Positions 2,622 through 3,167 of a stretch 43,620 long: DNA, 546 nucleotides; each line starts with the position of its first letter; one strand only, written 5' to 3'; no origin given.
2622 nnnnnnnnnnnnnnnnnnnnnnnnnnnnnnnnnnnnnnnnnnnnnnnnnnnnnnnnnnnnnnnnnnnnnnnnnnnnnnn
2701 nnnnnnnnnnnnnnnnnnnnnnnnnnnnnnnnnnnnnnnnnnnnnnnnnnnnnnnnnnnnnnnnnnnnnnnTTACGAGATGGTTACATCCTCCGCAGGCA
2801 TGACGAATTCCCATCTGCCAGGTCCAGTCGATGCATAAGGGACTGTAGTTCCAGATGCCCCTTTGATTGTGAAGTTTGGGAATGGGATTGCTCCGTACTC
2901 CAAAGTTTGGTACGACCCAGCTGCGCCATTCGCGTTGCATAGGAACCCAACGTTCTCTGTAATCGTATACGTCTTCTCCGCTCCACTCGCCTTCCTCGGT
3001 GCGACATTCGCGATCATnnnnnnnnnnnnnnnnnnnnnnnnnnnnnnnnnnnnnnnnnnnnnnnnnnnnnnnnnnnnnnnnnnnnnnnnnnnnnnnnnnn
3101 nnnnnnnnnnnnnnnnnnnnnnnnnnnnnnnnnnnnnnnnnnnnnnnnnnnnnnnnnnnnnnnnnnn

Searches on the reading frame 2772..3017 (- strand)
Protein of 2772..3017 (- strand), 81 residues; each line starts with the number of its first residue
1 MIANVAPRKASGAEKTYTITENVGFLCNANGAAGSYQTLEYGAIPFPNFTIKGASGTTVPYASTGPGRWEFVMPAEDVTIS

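Call 7: search_protein_families(library=pfam, max_evalue=0.1, proteins=[window:2775-3017:-])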
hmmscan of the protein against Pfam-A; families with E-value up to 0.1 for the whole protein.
window:2775-3017:- (81 aa): 0 families

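Call 8: search_protein_families(library=phrogs, max_evalue=0.1, proteins=[window:2775-3017:-])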
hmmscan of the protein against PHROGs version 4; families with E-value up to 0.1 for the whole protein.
window:2775-3017:- (81 aa): 0 families

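Call 24: search_dna_similar(query=window:2775-3017:-, collection=phages, mode=protein, max_rows=15, max_evalue=0.01)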
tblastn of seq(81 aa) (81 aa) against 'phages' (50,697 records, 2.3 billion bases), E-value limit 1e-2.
No match.

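Call 25: find_homologous_proteins(query=window:2775-3017:-, max_evalue=0.001)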
Query seq(81 aa) (81 aa): 10 proteins with E <= 0.001 among 11 candidates.
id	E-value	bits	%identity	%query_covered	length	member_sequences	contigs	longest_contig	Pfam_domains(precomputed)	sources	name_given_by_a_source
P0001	6.7e-43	162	93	100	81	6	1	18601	-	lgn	-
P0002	7.2e-39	149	85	100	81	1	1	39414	-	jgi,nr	jgi:hypothetical protein|nr:MAG TPA: hypothetical protein [Caudoviricetes sp.]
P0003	2.0e-36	141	83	100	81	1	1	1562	-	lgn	-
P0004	4.2e-30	121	78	89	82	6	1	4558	-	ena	-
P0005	6.5e-10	57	53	100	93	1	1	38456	-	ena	-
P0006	5.5e-8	51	51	100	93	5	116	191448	-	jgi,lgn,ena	jgi:hypothetical protein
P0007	1.2e-6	46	48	100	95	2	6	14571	-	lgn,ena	-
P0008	1.9e-6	46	47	100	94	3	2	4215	-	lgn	-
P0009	2.0e-5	43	42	100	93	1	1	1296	-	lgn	-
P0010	4.5e-4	38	41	100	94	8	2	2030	-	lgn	-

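Call 26: find_encoding_contigs(protein=P0001, flank=4000, max_places=10)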
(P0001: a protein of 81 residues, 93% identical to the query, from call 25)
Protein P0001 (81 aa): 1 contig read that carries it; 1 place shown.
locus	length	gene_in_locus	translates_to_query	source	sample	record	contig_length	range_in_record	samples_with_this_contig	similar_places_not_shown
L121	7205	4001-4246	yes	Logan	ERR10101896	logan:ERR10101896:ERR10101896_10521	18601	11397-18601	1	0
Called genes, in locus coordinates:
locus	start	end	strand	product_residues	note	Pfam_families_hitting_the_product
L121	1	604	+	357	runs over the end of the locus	-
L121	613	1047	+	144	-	-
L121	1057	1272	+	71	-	-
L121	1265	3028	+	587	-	PF01391:Collagen (weak)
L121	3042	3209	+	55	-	-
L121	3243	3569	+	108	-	-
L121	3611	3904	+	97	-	-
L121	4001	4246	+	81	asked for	-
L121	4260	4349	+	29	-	-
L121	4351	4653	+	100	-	-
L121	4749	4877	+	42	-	-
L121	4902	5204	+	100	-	-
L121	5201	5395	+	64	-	-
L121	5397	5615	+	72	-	-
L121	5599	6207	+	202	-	PF13539:Peptidase_M15_4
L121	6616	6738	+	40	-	-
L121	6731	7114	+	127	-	-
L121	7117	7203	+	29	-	?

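Call 27: find_encoding_contigs(protein=P0006, flank=4000, max_places=10)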
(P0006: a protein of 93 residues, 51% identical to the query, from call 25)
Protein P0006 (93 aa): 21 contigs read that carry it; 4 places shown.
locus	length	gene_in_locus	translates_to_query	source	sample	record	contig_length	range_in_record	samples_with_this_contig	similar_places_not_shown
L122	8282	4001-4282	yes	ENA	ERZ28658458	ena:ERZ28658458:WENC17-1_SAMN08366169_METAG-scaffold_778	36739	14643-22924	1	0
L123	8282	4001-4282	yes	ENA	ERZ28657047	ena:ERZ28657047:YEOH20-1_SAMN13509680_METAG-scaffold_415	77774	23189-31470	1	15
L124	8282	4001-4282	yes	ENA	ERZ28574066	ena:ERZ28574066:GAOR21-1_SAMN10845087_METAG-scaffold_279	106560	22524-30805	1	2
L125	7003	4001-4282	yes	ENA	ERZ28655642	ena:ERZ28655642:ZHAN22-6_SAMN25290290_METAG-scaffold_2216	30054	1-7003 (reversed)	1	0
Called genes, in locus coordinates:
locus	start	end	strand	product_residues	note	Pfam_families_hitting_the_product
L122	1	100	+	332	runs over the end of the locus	PF25209:Phage_capsid_4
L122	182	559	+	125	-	-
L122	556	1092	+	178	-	-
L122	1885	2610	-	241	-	-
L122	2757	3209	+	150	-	-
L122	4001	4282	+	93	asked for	-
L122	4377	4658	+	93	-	-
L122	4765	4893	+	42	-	-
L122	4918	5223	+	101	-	-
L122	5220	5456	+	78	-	-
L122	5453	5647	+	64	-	-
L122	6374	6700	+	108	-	-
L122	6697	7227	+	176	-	-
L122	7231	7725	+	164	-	-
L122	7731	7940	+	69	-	-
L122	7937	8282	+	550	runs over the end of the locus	-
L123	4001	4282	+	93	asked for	-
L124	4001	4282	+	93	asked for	-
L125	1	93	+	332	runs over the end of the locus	PF25209:Phage_capsid_4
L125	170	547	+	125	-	-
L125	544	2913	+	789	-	PF01391:Collagen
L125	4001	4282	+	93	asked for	-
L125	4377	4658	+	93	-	-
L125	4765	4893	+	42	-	-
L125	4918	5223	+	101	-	-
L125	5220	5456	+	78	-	-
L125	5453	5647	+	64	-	-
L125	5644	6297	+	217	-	PF01510:Amidase_2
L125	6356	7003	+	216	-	?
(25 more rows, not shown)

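Call 53: predict_structure(alignment_id=A2)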
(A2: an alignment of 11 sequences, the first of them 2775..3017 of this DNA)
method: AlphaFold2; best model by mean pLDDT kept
length: 81 residues; sequences in the alignment: 11
mean_pLDDT: 73.0   pTM: 0.55
mean pLDDT of the five models: 73.0, 58.5, 57.8, 51.0, 49.7
residues with pLDDT >= 90: 0; 70-90: 57; 50-70: 15; < 50: 9
segments of 3 or more residues with pLDDT < 50: 1-9
pLDDT, mean of each block of 10 residues (from residue 1): 43 72 72 81 68 83 82 82 78
secondary structure, 60 per line:
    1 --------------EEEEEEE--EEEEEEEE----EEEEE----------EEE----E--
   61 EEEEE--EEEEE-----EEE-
elements in order: E15-21 E24-31 E36-40 E51-53 E61-65 E68-72 E78-80

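Call 56: fold_search(model_id=the predicted structure, library=pdb)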
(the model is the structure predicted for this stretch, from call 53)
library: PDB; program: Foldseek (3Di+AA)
matches with E <= 10: 764; with E <= 0.001: 0
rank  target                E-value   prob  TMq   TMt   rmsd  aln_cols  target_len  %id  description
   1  8ssi_A                9.6e-02  0.84  0.27  0.10   3.9        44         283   23  Structure of Burkholderia pseudomallei deubiquitinase TssM in complex with ubiquitin (released 2024-06-05)
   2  7vzo_A                2.5e-01  0.28  0.34  0.18   7.7        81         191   11  crystal structure of Domain 5-6 of filamin C from Scylla paramamosain (released 2022-10-26)
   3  7o0b                  3.1e-01  0.21  0.31  0.26   8.1        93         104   13  TRIM3 Filamin domain (released 2022-04-13)
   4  2dlg_MODEL_1_A        4.5e-01  0.35  0.38  0.32   6.8        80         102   15  Solution structure of the 20th Filamin domain from human Filamin-B (released 2006-10-18)
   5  3rgh_B                5.4e-01  0.35  0.32  0.29   4.2        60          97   17  Structure of filamin A immunoglobulin-like repeat 10 from Homo sapiens (released 2011-08-03)
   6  3rgh_A                5.7e-01  0.13  0.24  0.21  10.1        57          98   19  Structure of filamin A immunoglobulin-like repeat 10 from Homo sapiens (released 2011-08-03)
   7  2e9i_MODEL_1_A        6.8e-01  0.38  0.37  0.31   3.6        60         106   13  Solution structure of the N-terminal extended 20th Filamin domain from human Filamin-B (released 2007-07-31)
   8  3eoe_C                6.8e-01  0.21  0.33  0.08   7.0        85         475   16  Crystal Structure of Pyruvate Kinase from toxoplasma gondii, 55.m00007 (released 2008-10-14)
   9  3zss_A                6.8e-01  0.07  0.22  0.05  11.9        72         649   11  Apo form of GlgE isoform 1 from Streptomyces coelicolor (released 2011-09-14)
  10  6d5a                  7.2e-01  0.38  0.41  0.12   8.7        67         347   13  Crystal structure of L,D-transpeptidase 5 from Mycobacterium tuberculosis in apo form (released 2019-02-27)
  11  1ttu_A                8.6e-01  0.57  0.41  0.09   6.3        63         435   16  Crystal Structure of CSL bound to DNA (released 2004-08-31)
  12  4zfq                  9.1e-01  0.30  0.40  0.12   8.9        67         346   13  Structure of M. tuberculosis (3,3) L,D-Transpeptidase, LdtMt5. (Meropenen-adduct form) (released 2015-09-02)
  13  2wvu_A                9.1e-01  0.15  0.26  0.06   8.3        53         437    9  Crystal structure of a Michaelis complex of alpha-L-fucosidase GH29 from Bacteroides thetaiotaomicron with the synthet (released 2010-02-02)
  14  6q45_H                9.1e-01  0.09  0.26  0.18  11.4        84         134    6  F1-ATPase from Fusobacterium nucleatum (released 2019-07-10)
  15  4cn1_A                9.1e-01  0.03  0.18  0.05  12.1        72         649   11  GlgE isoform 1 from Streptomyces coelicolor D394A mutant with maltose- 1-phosphate bound (released 2014-05-21)
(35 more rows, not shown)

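Call 62: find_encoding_contigs(protein=window:2772-3017:-, flank=3000, max_places=10)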
Protein window:2772-3017:- (81 aa): no gene with exactly this product is on record in the collection.

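Call 82: search_protein_representatives(alignment_id=A2)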
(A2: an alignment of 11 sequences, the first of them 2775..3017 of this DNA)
Query: 11 sequences, 96 profile positions. Proteins with E-value up to 0.001 (for the whole library): 326; up to 1e-10: 49; up to 1e-30: 4. The best 150 are listed.
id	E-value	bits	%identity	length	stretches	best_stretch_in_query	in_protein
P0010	4.0e-40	152.2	-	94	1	1-96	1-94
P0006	2.5e-35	136.8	-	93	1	1-96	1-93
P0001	1.5e-31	124.8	-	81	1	1-96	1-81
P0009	5.2e-31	123.0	-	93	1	1-96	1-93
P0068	3.2e-23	98.1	-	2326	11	31-96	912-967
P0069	3.6e-22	94.7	-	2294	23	14-95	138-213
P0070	7.1e-21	90.5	-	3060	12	29-95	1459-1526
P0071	1.2e-20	89.7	-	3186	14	32-95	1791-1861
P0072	1.1e-18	83.5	-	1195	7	45-96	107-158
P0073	1.7e-18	82.9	-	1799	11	16-95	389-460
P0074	2.3e-18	82.4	-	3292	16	33-95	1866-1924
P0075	6.9e-18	80.9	-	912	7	27-95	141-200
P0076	8.3e-18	80.7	-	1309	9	24-95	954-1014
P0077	1.0e-17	80.4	-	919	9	31-96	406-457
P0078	1.4e-16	76.8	-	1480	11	23-95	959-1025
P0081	1.8e-15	73.2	-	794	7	61-96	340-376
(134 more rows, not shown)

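Call 83: search_protein_families(library=pfam, proteins=[P0069, P0072, P0075, P0077, P0081], max_evalue=0.001)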
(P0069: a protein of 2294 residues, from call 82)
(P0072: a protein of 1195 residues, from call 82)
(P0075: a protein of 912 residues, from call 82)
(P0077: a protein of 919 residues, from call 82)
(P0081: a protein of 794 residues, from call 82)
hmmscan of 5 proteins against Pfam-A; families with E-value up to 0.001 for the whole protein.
P0069 (2294 aa): 8 families
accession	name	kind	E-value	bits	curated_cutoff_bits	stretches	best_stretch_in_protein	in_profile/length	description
PF18998.6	Flg_new_2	-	2.1e-233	755.3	23.6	23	1779-1858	1-72/73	Divergent InlB B-repeat domain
PF24514.1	SpaA_4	-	1.9e-19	70.9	27.3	0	955-1041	17-99/107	Prealbumin-like fold domain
PF21958.2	SOGP_N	-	1.3e-07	31.8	27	0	267-341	35-109/225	SOGP N-terminal domain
PF03143.23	GTP_EFTU_D3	-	2.7e-07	31.3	27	0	1733-1833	7-99/106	Elongation factor Tu C-terminal domain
PF18416.6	GbpA_2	-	4.5e-06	27.3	26.6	0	1462-1497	5-39/101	N-acetylglucosamine binding protein domain 2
PF17899.6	Peptidase_M61_N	-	5.8e-06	26.8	23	0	1021-1065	67-111/168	Peptidase M61 N-terminal domain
PF05265.19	DUF723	-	2.1e-05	24.8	20.9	0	383-411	23-51/60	Protein of unknown function (DUF723)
PF02415.23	Chlam_PMP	-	0.00082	19.8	20.6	0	2135-2155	1-18/19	Chlamydia polymorphic membrane protein (Chlamydia_PMP) repeat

P0072 (1195 aa): 7 families
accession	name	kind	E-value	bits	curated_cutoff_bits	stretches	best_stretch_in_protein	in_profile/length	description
PF13306.12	LRR_5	-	5.3e-153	501.9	27.7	5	734-855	7-125/127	BspA type Leucine rich repeat region (6 copies)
PF18998.6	Flg_new_2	-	5.1e-46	155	23.6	6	165-235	1-70/73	Divergent InlB B-repeat domain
PF13855.12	LRR_8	-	7.3e-27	93.4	27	0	771-815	11-56/61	Leucine rich repeat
PF12799.13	LRR_4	-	3.3e-07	30.8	27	0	739-776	1-39/44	Leucine Rich repeats (2 copies)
PF03471.22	CorC_HlyC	-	1.1e-05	25.7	27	0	334-355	55-76/81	Transporter associated domain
PF24189.1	Ig_RSC4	-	6.6e-05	23.3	28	0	355-387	39-71/87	RSC4 Ig-like domain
PF23952.1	LRR_EndoS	-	0.00025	21.7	27.9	0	740-813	37-111/116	Endo-beta-N-acetylglucosaminidase EndoS LRR domain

P0075 (912 aa): 7 families
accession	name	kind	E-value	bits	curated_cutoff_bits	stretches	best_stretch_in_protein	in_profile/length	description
PF18998.6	Flg_new_2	-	5.5e-88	289.4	23.6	8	213-289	2-71/73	Divergent InlB B-repeat domain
PF00395.25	SLH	-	3.1e-33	113.9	20.8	3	797-839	2-44/44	S-layer homology domain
PF08402.16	TOBE_2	-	6.8e-07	29.7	21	0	446-495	19-73/76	TOBE domain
PF17899.6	Peptidase_M61_N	-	4.1e-05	24.1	23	0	81-126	47-92/168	Peptidase M61 N-terminal domain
PF25262.1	DUF7862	-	6.7e-05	23.3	27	0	257-277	35-55/85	Domain of unknown function (DUF7862)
PF13473.12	Cupredoxin_1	-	6.9e-05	23.3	27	0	557-609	11-62/104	Cupredoxin-like domain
PF24514.1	SpaA_4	-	0.00059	21.1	27.3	0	635-711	20-94/107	Prealbumin-like fold domain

P0077 (919 aa): 4 families
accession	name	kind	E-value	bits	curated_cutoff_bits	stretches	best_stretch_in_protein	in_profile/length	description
PF18998.6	Flg_new_2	-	6e-75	247.7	23.6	9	163-239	1-71/73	Divergent InlB B-repeat domain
PF00963.24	Cohesin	-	1.2e-08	35.6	24.1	1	37-153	6-130/139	Cohesin domain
PF05887.16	Trypan_PARP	-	9e-05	22.9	100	1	855-885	63-93/134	Procyclic acidic repetitive protein (PARP)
PF10528.15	GLEYA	-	0.00019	22.1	26.2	0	369-424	15-67/91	GLEYA domain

P0081 (794 aa): 1 family
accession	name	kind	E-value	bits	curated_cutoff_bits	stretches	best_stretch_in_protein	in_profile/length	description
PF18998.6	Flg_new_2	-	2.6e-58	194.4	23.6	6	220-294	2-72/73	Divergent InlB B-repeat domain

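Call 84: search_protein_families(library=pfam, alignment_id=A2, max_evalue=10)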
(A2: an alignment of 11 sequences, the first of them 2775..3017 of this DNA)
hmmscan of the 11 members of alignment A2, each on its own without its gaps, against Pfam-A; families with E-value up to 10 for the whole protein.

A. member 1, window:2775-3017:- (81 aa): 0 families

B. families by the number of members that match (of 11 scanned): 2 families
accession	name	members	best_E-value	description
PF03120.22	DNA_ligase_OB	1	0.015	NAD-dependent DNA ligase OB-fold domain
PF16570.11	GramPos_pilinD3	1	0.094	Gram-positive pilin backbone subunit 3, Cna-B-like domain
